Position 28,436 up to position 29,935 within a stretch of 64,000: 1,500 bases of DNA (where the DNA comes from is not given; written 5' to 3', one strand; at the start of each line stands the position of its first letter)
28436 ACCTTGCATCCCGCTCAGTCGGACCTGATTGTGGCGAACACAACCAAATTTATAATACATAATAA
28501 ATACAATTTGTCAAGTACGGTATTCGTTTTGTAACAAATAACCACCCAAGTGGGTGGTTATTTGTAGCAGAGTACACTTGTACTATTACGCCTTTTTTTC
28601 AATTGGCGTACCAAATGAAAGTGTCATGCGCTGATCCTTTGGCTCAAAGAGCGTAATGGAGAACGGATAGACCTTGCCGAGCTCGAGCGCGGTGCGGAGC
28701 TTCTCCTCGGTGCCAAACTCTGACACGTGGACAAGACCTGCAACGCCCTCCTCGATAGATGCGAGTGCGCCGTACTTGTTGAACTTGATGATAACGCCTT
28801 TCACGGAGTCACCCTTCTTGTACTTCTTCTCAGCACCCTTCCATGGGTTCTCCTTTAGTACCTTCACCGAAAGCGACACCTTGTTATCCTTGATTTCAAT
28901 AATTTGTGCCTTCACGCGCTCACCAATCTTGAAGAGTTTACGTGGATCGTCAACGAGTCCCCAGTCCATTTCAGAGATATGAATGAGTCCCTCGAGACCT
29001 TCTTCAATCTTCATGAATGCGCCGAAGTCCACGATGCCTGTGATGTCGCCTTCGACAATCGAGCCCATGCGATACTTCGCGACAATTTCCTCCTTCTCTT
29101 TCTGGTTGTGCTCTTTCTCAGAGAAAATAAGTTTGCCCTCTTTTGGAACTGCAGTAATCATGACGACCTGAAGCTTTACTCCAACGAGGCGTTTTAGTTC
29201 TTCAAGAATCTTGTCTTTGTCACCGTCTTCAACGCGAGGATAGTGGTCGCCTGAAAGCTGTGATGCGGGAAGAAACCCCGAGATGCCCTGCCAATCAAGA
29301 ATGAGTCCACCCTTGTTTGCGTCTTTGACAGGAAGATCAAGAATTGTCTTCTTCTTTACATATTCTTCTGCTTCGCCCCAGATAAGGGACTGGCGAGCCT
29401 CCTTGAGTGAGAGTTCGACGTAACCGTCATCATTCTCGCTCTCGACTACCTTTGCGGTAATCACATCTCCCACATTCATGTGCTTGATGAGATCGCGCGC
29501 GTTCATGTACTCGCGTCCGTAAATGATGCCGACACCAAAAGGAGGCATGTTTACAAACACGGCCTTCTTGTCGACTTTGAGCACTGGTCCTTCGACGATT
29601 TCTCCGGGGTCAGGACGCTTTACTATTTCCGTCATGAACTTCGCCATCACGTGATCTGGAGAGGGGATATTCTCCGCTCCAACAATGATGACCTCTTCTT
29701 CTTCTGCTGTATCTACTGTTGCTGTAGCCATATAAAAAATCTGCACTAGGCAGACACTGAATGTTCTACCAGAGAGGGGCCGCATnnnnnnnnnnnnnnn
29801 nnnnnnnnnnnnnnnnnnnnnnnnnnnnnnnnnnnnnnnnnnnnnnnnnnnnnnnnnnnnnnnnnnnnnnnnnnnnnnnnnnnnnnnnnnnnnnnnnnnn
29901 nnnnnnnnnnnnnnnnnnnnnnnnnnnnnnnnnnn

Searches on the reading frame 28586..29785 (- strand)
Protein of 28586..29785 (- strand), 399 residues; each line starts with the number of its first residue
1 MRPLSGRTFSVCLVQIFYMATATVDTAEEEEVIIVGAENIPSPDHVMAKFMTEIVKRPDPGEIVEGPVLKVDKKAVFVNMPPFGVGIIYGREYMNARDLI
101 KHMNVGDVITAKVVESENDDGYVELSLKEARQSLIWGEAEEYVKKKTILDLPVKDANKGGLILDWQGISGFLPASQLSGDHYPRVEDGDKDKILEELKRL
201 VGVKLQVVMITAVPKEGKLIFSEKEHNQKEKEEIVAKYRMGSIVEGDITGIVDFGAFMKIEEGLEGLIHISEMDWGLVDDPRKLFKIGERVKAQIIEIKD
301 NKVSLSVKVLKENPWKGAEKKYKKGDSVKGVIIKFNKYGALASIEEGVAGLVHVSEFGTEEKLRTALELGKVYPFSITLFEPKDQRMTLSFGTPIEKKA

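Call 12: search_protein_families(library=pfam, proteins=[window:28586-29785:-])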
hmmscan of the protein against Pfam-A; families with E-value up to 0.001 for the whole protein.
window:28586-29785:- (399 aa): 6 families
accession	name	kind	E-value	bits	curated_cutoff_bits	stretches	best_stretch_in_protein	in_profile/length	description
PF00575.29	S1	-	5.9e-38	129.5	22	3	239-308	3-74/74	S1 RNA binding domain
PF23459.1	S1_RRP5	-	4.8e-08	33.9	27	0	241-307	4-72/72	RRP5 S1 domain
PF21710.3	Spt6_S1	-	4e-05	24.3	27.5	0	238-312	14-89/91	Spt6, S1/OB domain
PF13509.12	S1_2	-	7.2e-05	23.3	21.8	0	241-274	2-35/61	S1 domain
PF21543.3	CvfB_2nd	-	0.00024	21.4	27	0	265-308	39-75/76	Virulence regulatory factor CvfB, second domain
PF24685.1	OB_RRP5_4th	-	0.00049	20.5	31.5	0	265-311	38-83/92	RRP5 OB-fold domain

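Call 24: find_related_loci(query=window:28586-29785:-, collection=metagenome_contigs, flank=3000)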
Query window:28586-29785:- (399 aa) in metagenome_contigs; peptide patterns used: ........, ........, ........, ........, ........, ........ (x = any residue, [..] = any of these).
413 stretches matched a pattern; 379 encode a relative of the query (tblastn E <= 1e-3); the best 80 are kept; 80 distinct loci.
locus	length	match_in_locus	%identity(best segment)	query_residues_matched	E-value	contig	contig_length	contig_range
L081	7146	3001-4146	86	12-399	0e+0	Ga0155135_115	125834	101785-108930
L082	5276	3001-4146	86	12-399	0e+0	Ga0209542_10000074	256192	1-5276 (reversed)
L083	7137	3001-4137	86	12-393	0e+0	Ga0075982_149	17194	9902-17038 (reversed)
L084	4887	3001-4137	86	8-394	0e+0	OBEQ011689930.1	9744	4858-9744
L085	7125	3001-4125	87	17-394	0e+0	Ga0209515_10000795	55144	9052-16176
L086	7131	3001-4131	85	16-397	0e+0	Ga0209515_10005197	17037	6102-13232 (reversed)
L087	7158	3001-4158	82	3-391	0e+0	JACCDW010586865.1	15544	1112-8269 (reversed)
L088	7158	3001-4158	82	3-391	0e+0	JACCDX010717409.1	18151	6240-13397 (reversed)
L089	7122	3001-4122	84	18-399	0e+0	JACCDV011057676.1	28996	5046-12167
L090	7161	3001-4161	80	6-398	0e+0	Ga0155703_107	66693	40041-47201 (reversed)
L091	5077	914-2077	82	2-392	0e+0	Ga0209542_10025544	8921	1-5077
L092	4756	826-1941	83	17-393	0e+0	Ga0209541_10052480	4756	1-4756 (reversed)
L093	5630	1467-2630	82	2-392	0e+0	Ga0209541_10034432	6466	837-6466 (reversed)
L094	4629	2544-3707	81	2-391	0e+0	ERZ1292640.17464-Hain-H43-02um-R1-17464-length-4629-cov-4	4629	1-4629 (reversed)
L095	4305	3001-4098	86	32-399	0e+0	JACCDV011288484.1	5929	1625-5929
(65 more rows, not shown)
